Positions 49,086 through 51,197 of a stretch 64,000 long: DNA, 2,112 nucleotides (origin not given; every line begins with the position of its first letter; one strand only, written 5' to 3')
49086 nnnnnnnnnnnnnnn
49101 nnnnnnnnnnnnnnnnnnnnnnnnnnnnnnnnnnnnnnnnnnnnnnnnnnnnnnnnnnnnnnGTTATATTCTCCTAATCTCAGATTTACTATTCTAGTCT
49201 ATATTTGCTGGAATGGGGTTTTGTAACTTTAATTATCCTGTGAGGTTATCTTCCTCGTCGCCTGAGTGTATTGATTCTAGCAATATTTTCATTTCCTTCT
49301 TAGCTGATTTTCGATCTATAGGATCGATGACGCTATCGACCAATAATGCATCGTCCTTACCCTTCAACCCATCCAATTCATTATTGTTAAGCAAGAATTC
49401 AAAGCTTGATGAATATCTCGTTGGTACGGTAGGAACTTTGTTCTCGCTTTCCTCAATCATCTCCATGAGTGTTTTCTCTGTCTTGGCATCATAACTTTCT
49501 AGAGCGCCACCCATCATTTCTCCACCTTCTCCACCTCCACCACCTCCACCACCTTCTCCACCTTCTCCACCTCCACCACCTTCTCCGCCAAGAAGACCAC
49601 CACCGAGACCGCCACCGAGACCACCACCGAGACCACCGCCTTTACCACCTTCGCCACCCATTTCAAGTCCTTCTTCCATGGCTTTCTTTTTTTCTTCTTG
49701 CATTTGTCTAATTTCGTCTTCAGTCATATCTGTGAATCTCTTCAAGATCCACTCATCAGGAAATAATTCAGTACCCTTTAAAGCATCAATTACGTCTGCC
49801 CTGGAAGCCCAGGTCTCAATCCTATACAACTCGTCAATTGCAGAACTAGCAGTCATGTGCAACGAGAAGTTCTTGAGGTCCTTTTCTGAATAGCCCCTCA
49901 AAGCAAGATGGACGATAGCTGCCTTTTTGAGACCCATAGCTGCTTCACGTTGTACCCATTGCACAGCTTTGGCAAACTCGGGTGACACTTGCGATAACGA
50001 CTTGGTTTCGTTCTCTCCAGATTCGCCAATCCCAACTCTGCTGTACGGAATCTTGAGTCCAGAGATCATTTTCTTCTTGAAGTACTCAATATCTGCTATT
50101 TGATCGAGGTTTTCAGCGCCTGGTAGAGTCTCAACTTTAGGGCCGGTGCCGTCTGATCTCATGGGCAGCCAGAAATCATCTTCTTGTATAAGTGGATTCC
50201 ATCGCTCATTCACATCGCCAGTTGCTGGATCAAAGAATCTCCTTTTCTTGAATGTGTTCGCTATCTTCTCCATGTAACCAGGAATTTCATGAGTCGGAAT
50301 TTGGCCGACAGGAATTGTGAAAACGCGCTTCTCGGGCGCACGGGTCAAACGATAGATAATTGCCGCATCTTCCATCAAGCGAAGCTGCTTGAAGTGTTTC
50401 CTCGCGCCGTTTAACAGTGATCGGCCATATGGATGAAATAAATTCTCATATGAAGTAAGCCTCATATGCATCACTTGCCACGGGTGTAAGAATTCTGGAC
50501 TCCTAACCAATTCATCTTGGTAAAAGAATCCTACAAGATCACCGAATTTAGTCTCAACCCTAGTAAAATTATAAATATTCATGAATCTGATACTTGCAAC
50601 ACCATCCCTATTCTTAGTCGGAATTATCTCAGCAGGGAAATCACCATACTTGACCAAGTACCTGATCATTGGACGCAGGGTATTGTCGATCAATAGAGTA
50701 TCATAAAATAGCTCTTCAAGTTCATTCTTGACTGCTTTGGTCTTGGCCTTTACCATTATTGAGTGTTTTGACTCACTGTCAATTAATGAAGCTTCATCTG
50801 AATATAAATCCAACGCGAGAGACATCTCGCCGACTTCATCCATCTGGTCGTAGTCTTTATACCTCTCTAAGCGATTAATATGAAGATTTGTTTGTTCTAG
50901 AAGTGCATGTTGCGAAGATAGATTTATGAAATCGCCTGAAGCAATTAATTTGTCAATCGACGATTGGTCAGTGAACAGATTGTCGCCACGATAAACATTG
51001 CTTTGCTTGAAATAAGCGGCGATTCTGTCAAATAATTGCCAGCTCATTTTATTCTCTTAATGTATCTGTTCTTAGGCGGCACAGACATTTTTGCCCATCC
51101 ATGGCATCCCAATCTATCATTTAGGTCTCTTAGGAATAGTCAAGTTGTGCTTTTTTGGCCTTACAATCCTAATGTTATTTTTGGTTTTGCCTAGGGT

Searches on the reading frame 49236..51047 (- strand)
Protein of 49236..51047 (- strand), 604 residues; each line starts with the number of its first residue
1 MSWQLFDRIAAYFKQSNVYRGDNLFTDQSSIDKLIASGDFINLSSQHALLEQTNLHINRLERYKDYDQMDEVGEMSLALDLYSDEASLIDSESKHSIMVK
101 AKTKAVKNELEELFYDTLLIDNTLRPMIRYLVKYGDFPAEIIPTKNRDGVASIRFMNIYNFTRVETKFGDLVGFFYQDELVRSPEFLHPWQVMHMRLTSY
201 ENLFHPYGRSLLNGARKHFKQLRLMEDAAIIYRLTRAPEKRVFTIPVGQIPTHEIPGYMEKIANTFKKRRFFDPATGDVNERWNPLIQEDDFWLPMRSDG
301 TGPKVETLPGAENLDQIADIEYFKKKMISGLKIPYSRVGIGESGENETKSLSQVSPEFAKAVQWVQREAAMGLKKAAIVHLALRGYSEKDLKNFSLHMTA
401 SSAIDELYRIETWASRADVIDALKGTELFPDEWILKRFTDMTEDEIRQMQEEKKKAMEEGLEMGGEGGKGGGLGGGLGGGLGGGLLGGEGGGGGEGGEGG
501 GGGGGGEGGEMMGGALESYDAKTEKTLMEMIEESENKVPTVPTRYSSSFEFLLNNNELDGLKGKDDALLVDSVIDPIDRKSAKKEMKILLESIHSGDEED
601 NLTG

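Call 11: search_protein_families(library=phrogs, proteins=[window:49236-51047:-], max_evalue=0.001)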
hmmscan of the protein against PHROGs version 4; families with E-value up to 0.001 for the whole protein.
window:49236-51047:- (604 aa): 2 families
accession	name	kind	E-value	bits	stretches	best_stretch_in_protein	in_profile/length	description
phrog_213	-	head and packaging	9.7e-68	230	2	205-462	236-503/528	portal protein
phrog_1497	-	head and packaging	2.6e-06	27.5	0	44-199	51-218/549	portal protein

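Call 12: search_protein_families(library=pfam, proteins=[window:49236-51047:-], max_evalue=0.001)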
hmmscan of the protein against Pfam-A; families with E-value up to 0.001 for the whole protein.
window:49236-51047:- (604 aa): 1 family
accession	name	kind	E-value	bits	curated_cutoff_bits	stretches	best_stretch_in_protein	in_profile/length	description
PF07230.16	Portal_T4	-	1.9e-73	248.1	22.9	1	61-454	3-431/433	Bacteriophage T4-like portal protein (Gp20)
